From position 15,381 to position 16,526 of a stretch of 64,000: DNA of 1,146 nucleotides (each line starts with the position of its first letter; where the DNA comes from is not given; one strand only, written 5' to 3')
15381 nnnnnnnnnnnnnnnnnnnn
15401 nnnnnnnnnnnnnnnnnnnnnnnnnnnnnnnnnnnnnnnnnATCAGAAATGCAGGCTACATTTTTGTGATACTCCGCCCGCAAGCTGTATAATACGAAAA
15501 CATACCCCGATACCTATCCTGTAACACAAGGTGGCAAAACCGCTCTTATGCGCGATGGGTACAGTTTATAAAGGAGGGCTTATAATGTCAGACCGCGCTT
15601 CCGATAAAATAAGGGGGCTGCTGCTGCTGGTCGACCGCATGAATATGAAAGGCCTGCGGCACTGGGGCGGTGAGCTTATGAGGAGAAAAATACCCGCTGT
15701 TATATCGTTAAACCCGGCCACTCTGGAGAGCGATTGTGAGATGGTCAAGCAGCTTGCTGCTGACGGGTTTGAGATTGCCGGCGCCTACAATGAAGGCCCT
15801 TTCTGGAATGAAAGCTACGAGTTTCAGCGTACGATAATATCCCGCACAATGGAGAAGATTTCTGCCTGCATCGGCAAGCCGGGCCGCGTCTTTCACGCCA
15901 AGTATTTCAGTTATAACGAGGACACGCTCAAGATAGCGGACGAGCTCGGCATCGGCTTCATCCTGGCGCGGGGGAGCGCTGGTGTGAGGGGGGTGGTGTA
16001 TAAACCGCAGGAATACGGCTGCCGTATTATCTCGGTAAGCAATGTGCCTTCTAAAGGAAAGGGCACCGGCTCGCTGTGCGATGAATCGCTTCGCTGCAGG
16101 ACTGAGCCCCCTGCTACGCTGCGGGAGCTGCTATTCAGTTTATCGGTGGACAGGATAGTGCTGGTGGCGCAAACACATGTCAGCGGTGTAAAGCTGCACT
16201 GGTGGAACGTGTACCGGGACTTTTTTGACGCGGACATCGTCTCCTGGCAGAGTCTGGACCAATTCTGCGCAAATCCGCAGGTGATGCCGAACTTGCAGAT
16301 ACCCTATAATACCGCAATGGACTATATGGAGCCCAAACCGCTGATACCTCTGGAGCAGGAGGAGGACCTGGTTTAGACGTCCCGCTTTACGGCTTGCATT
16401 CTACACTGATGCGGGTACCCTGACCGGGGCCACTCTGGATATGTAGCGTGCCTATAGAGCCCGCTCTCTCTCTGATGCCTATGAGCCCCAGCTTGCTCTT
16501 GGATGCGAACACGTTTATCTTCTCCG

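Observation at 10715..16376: DtxR-family regulator with iron-box-like palindrome preceding a 1330 aa double-activase / dehydratase-like fusion and a hypothetical protein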

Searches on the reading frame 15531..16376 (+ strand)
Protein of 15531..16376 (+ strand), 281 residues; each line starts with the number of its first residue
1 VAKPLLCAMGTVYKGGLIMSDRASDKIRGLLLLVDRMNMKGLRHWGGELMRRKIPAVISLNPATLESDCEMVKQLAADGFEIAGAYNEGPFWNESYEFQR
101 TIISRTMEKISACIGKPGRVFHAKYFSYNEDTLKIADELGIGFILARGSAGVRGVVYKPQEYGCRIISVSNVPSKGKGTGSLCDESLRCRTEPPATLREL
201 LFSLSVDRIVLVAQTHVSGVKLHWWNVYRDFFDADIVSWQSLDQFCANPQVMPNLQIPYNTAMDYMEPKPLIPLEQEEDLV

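Call 3: search_protein_families(library=pfam, proteins=[window:15531-16376:+], max_evalue=0.01)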
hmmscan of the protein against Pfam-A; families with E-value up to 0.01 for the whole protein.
window:15531-16376:+ (281 aa): 1 family
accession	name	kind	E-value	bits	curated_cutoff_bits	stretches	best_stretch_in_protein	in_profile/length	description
PF01522.26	Polysacc_deac_1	-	9e-06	26.1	23.1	1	49-141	28-121/124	Polysaccharide deacetylase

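Call 4: search_protein_families(library=ncbifam, proteins=[window:15531-16376:+], max_evalue=0.01)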
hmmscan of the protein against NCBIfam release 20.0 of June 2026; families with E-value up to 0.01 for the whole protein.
window:15531-16376:+ (281 aa): 1 family
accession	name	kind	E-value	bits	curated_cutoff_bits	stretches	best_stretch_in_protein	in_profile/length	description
NF009068.0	PRK12403.1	equivalog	0.0059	15.5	817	0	56-146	207-300/460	aspartate aminotransferase family protein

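Call 88: search_solved_structures(query=window:15585-16376:+, max_evalue=1)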
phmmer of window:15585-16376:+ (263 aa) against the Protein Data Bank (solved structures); distinct sequences matched with E-value up to 1: 1.
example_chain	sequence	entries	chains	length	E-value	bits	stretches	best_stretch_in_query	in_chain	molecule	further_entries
6ln2_C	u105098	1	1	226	0.87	12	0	53-141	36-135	Fab7F38_heavy chain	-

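Call 105: find_homologous_proteins(query=window:15585-16376:+, max_evalue=0.001)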
Query window:15585-16376:+ (263 aa): 216 proteins with E <= 0.001 among 987 candidates; the best 120 are listed.
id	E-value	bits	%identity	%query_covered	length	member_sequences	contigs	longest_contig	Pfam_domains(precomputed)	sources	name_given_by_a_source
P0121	1.6e-176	603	100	100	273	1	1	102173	PF01522.27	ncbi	-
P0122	8.3e-110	384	64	100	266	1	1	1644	-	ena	-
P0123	2.5e-107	376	63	99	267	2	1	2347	PF01522.27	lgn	-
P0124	2.6e-106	373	63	99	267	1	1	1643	PF01522.27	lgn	-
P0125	5.5e-106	372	64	97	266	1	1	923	-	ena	-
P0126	1.0e-104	368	60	100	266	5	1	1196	PF01522.27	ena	-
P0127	1.1e-104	367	62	99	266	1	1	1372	-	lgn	-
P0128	1.8e-102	360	60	100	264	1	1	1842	PF01522.27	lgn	-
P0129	3.5e-102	359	61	100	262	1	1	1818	PF01522.27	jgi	jgi:hypothetical protein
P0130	2.3e-99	350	59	97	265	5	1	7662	-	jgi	-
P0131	2.6e-99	350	59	100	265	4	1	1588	PF01522.27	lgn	-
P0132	4.1e-99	349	58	97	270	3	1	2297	PF01522.27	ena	-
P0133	5.4e-99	349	58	100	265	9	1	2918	-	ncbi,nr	ncbi:MAG: hypothetical protein JRJ51_20195 [Deltaproteobacteria bacterium]|nr:hypothetical protein [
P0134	5.7e-99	349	57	99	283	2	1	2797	PF01522.27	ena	-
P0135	1.0e-98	348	57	99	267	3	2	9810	PF01522.27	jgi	jgi:hypothetical protein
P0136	1.5e-98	347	56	100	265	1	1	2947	PF01522.27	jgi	-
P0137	1.8e-98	347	60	96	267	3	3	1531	PF01522.27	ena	-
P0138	2.3e-98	347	59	96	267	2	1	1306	PF01522.27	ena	-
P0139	2.5e-98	347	56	99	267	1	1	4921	PF01522.27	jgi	-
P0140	3.2e-98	346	56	97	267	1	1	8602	PF01522.27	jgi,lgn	jgi:hypothetical protein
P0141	3.5e-98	346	56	99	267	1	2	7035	PF01522.27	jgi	jgi:hypothetical protein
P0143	8.8e-98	345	57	96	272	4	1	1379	PF01522.27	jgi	jgi:hypothetical protein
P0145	2.0e-97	344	58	97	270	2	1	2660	PF01522.27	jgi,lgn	-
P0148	6.8e-97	342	56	100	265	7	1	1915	PF01522.27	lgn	-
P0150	1.6e-96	341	57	97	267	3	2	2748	PF01522.27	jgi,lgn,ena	-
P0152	4.2e-96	339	54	100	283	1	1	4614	PF01522.27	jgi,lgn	jgi:hypothetical protein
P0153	5.0e-96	339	56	97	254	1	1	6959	PF01522.27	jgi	jgi:hypothetical protein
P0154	5.7e-96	339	56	97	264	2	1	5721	PF01522.27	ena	-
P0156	7.9e-96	338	56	99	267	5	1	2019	PF01522.27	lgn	-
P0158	1.2e-95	338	58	96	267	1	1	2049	PF01522.27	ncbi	-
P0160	2.6e-95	337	55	98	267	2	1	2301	PF01522.27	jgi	-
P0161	4.8e-95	336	55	99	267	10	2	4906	PF01522.27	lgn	-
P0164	9.1e-95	335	56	96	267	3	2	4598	PF01522.27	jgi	-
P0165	9.5e-95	335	56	99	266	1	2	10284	PF01522.27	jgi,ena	-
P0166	1.1e-94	335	53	99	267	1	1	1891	PF01522.27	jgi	jgi:hypothetical protein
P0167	1.2e-94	335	55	99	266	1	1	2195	PF01522.27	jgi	jgi:hypothetical protein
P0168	1.3e-94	334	55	99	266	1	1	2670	PF01522.27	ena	-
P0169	1.4e-94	334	56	98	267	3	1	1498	PF01522.27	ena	-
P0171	3.9e-94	333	57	97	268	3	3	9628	PF01522.27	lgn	-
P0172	1.4e-93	331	57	97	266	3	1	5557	PF01522.27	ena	-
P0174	1.7e-93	331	55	97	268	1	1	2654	PF01522.27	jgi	jgi:hypothetical protein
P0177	2.3e-93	330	56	97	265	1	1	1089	PF01522.27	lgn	-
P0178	2.4e-93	330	54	100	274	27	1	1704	PF01522.27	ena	-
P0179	2.7e-93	330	56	97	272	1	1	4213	PF01522.27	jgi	jgi:hypothetical protein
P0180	3.1e-93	330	59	97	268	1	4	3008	PF01522.27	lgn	-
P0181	4.4e-93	329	56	99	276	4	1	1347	PF01522.27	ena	-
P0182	6.1e-93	329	55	97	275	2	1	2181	PF01522.27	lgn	-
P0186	1.5e-92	328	54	100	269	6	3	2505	PF01522.27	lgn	-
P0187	1.8e-92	327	55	100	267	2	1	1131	PF01522.27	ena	-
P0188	2.6e-92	327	55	98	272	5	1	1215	PF01522.27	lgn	-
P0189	3.1e-92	327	56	100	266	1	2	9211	PF01522.27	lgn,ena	-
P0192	6.4e-92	326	56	95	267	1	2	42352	PF01522.27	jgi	jgi:Polysaccharide deacetylase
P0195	1.8e-91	324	56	98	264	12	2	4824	PF01522.27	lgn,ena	-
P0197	2.2e-91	324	56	97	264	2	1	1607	PF01522.27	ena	-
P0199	3.1e-91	323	54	100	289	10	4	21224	PF01522.27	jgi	jgi:hypothetical protein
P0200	5.2e-91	323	55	95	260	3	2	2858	PF01522.27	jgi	jgi:hypothetical protein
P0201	9.0e-91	322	54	98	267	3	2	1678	PF01522.27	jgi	jgi:hypothetical protein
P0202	1.2e-90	321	54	100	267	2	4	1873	PF01522.27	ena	-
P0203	1.2e-90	321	54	99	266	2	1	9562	PF01522.27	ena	-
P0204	1.6e-90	321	53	97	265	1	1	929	PF01522.27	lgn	-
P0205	1.8e-90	321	54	99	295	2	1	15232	PF01522.27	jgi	jgi:hypothetical protein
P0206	2.0e-90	321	55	97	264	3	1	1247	PF01522.27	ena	-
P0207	4.2e-90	320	52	99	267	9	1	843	PF01522.27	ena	-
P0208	4.4e-90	320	54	98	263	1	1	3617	PF01522.27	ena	-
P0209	4.7e-90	319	55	99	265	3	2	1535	PF01522.27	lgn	-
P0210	1.1e-89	318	55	97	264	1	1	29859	PF01522.27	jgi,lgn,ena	jgi:hypothetical protein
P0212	1.4e-89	318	53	99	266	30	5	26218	PF01522.27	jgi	jgi:peptidoglycan/xylan/chitin deacetylase (PgdA/CDA1 family)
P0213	1.4e-89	318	53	96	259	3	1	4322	PF01522.27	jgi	jgi:hypothetical protein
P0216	2.9e-89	317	56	96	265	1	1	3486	PF01522.27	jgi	-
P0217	3.4e-89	317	53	98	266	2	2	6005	PF01522.27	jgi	jgi:hypothetical protein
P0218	4.6e-89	316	54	97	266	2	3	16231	PF01522.27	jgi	jgi:hypothetical protein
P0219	5.7e-89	316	52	99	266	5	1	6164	PF01522.27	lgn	-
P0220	6.3e-89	316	54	96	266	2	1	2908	PF01522.27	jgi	jgi:hypothetical protein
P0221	9.5e-89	315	55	99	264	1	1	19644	PF01522.27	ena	-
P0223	1.5e-88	315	57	96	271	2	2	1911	PF01522.27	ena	-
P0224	1.6e-88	314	55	95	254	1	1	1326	PF01522.27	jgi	jgi:hypothetical protein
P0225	1.9e-88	314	53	97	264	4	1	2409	PF01522.27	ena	-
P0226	1.9e-88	314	53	97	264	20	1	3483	PF01522.27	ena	-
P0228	3.2e-88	313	53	97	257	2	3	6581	PF01522.27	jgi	jgi:hypothetical protein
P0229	4.3e-88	313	55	95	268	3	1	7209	PF01522.27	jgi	jgi:hypothetical protein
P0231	7.1e-88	312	52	99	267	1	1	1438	PF01522.27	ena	-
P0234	1.0e-87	312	51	99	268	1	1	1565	PF01522.27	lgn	-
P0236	1.6e-87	311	52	99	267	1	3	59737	PF01522.27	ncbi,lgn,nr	ncbi:MAG: hypothetical protein HXY46_01740 [Syntrophaceae bacterium]|nr:hypothetical protein [Syntro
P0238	4.7e-87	310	53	97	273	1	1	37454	PF01522.27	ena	-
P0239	5.1e-87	310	54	98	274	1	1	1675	PF01522.27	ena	-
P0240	5.6e-87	309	51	99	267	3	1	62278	PF01522.27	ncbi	-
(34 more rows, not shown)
